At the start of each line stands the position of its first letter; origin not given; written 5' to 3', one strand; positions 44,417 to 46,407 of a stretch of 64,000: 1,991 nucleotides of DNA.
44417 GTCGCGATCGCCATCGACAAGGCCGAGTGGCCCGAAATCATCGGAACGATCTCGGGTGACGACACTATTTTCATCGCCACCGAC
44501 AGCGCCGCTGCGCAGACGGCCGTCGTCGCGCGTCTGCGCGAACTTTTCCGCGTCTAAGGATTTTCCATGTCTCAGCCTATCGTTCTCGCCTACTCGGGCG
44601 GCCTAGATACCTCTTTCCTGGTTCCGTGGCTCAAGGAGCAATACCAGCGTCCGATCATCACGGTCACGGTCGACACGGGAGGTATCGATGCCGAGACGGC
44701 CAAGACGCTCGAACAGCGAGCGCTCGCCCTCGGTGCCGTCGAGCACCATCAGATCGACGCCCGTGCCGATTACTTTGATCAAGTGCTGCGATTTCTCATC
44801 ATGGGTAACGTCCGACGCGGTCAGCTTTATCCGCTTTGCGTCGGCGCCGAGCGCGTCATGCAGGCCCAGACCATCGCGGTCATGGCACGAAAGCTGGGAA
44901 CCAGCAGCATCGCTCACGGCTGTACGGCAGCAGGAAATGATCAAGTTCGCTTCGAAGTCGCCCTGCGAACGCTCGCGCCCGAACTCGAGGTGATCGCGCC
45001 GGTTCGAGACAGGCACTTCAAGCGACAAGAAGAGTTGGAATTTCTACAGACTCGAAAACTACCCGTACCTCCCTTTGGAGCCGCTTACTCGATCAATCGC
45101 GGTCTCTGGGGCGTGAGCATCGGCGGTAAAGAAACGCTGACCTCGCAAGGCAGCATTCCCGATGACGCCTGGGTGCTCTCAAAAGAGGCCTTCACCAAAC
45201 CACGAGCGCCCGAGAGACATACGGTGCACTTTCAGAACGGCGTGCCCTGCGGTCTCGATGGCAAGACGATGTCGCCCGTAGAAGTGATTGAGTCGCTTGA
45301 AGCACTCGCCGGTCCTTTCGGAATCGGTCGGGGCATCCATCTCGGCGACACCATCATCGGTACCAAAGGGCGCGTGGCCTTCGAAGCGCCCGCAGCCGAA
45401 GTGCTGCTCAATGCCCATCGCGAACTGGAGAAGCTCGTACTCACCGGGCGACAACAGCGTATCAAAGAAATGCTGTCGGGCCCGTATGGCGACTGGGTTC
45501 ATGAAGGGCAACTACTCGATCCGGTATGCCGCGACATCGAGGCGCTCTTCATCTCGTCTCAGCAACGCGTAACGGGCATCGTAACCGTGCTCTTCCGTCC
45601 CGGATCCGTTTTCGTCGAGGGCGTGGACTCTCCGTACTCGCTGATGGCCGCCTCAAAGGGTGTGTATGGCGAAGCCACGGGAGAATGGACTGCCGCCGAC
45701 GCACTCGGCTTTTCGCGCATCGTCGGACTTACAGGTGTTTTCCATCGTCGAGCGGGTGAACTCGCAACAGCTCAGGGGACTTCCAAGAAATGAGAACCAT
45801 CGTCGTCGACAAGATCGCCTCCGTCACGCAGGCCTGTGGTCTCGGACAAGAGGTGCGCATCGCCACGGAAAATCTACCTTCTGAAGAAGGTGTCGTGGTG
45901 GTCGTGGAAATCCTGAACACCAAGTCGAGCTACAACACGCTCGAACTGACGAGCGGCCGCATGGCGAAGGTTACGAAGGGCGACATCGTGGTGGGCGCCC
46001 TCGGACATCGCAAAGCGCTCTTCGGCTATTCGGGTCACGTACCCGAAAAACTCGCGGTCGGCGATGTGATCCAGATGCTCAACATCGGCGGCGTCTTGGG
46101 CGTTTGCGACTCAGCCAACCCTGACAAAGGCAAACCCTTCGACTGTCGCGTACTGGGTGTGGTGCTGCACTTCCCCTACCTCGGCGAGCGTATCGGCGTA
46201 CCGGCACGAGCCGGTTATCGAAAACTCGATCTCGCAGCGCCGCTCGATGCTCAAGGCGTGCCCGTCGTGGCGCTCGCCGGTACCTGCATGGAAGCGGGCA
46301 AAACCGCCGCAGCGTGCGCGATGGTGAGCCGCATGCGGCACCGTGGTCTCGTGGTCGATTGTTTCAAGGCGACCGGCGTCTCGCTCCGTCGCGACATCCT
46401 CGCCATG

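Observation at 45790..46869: Orphan 359-aa P-loop-like protein wired into the arginine operon: candidate for a missing acyl-transfer or deacylation step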

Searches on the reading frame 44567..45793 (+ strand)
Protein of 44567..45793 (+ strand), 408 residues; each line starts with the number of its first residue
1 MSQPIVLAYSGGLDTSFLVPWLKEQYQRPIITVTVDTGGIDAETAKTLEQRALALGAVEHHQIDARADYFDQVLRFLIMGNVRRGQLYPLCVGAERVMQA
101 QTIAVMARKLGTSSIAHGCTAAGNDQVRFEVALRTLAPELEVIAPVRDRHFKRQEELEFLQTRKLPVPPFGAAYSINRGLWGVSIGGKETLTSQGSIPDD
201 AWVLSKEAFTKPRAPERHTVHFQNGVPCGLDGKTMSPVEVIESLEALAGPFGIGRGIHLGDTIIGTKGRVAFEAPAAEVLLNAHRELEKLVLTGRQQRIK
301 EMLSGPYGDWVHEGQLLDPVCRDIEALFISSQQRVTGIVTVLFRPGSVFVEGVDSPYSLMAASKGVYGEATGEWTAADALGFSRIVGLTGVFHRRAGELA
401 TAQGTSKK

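Call 5: search_protein_families(library=pfam, proteins=[window:44567-45793:+], max_evalue=0.01)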
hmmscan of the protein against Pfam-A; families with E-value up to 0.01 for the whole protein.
window:44567-45793:+ (408 aa): 2 families
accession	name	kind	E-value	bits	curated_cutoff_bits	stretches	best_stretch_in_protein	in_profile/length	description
PF00764.25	Arginosuc_synth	-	5.6e-42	144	27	1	5-166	2-162/162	Arginosuccinate synthase N-terminal HUP domain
PF20979.2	Arginosuc_syn_C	-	8.2e-42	143.7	27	1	174-389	1-215/219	Arginosuccinate synthase C-terminal domain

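Call 6: search_protein_families(library=ncbifam, proteins=[window:44567-45793:+], max_evalue=0.01)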
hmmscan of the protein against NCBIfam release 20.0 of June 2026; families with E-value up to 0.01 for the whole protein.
window:44567-45793:+ (408 aa): 7 families
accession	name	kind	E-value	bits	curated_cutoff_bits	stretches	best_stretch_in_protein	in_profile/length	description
NF001770.0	PRK00509.1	equivalog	9.2e-90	301.5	334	1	3-391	5-392/401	argininosuccinate synthase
NF003385.0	PRK04527.1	equivalog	1.9e-88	296.8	603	1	2-391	3-390/401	argininosuccinate synthase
NF010392.0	PRK13820.1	equivalog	1.1e-86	291.4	512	1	3-391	3-386/395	argininosuccinate synthase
TIGR00032.1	argG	equivalog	3.8e-86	289.9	268.2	1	5-390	2-386/394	argininosuccinate synthase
NF038212.1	argG_rel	exception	4.3e-30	104.8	425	1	3-352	15-360/381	argininosuccinate synthase-related protein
NF003779.0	PRK05370.1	equivalog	2.8e-21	75.9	657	1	3-347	12-368/448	argininosuccinate synthase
NF011258.0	PRK14664.1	equivalog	0.00025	20.2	680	1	5-119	8-116/362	tRNA 2-thiouridine(34) synthase MnmA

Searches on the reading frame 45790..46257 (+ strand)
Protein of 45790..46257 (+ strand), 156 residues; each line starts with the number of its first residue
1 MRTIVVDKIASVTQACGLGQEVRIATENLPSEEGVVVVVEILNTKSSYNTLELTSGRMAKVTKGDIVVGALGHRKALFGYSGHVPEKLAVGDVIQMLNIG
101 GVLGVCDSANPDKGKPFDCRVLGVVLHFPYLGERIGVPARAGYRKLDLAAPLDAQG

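Call 62: predict_structure(alignment_id=A4)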
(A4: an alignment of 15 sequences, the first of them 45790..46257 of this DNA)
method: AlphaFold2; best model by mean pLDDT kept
length: 156 residues; sequences in the alignment: 15
mean_pLDDT: 88.8   pTM: 0.83
mean pLDDT of the five models: 88.8, 88.0, 88.0, 87.0, 86.9
residues with pLDDT >= 90: 108; 70-90: 25; 50-70: 21; < 50: 2
segments of 3 or more residues with pLDDT < 50: none
pLDDT, mean of each block of 10 residues (from residue 1): 95 93 96 97 93 97 98 75 95 96 91 90 90 81 66 55
secondary structure, 60 per line:
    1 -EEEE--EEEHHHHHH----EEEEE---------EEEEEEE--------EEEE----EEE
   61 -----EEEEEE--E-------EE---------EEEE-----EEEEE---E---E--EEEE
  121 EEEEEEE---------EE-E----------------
elements in order: E2-5 E8-10 H11-16 E21-25 E35-41 E50-53 E58-60 E66-71 E93-96 E102-106 E117-127

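Call 64: fold_search(model_id=the predicted structure, library=pdb)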
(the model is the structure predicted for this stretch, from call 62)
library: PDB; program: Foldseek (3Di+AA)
matches with E <= 10: 214; with E <= 0.001: 0
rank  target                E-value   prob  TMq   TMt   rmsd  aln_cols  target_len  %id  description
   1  2cqo_MODEL_1_A        1.1e+00  0.03  0.14  0.17  13.2       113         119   17  Solution structure of the S1 RNA binding domain of human hypothetical protein FLJ11067 (released 2005-11-20)
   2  6xsz_A                1.2e+00  0.06  0.21  0.08  17.2       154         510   14  The structure of the M60 catalytic domain from Clostridium perfringens ZmpC (released 2021-02-03)
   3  3myw_A                1.2e+00  0.05  0.19  0.15  15.1       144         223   19  The Bowman-Birk type inhibitor from mung bean in ternary complex with porcine trypsin (released 2010-12-29)
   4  5kdj_B                1.2e+00  0.04  0.20  0.08  17.0       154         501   16  ZmpB metallopeptidase from Clostridium perfringens (released 2017-01-11)
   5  2oqk                  1.2e+00  0.16  0.17  0.27   9.7        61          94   15  Crystal structure of putative Cryptosporidium parvum translation initiation factor eIF-1A (released 2007-02-13)
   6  9nri_BC               1.2e+00  0.03  0.14  0.11  15.3       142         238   11  Methanosarcina acetivorans 50S subunit obtained from acetate-grown cells (released 2025-09-24)
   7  6zm5_D                1.3e+00  0.02  0.13  0.10  14.3       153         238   12  Human mitochondrial ribosome in complex with OXA1L, mRNA, A/A tRNA, P/P tRNA and nascent polypeptide (released 2021-01-13)
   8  5kdj_A                1.4e+00  0.03  0.19  0.08  17.0       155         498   15  ZmpB metallopeptidase from Clostridium perfringens (released 2017-01-11)
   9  8hku_AL2P             1.4e+00  0.03  0.16  0.12  17.0       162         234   14  Cryo-EM Structures and Translocation Mechanism of Crenarchaeota Ribosome (released 2023-08-16)
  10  3cp7_A                1.5e+00  0.06  0.16  0.13  14.6       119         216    9  Crystal structure of a thermostable serine protease AL20 from extremophilic microoganism (released 2009-02-10)
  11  2ba1_A                1.5e+00  0.01  0.14  0.12  21.7       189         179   15  Archaeal exosome core (released 2005-11-22)
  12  5d8e_C                1.6e+00  0.03  0.15  0.20  14.4       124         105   12  crystal structure of SSB from homo sapiens (released 2016-08-17)
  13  5kds_A                1.7e+00  0.04  0.21  0.08  17.7       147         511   16  ZmpB metallopeptidase in complex with an O-glycopeptide (a2,6-sialylated core-3 pentapeptide). (released 2017-01-11)
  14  7oya_A1               1.7e+00  0.02  0.14  0.10  15.7       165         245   10  Cryo-EM structure of the 1 hpf zebrafish embryo 80S ribosome (released 2022-07-13)
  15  5v7q_C                1.8e+00  0.02  0.14  0.10  14.2       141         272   13  Cryo-EM structure of the large ribosomal subunit from Mycobacterium tuberculosis bound with a potent linezolid analog (released 2017-09-20)
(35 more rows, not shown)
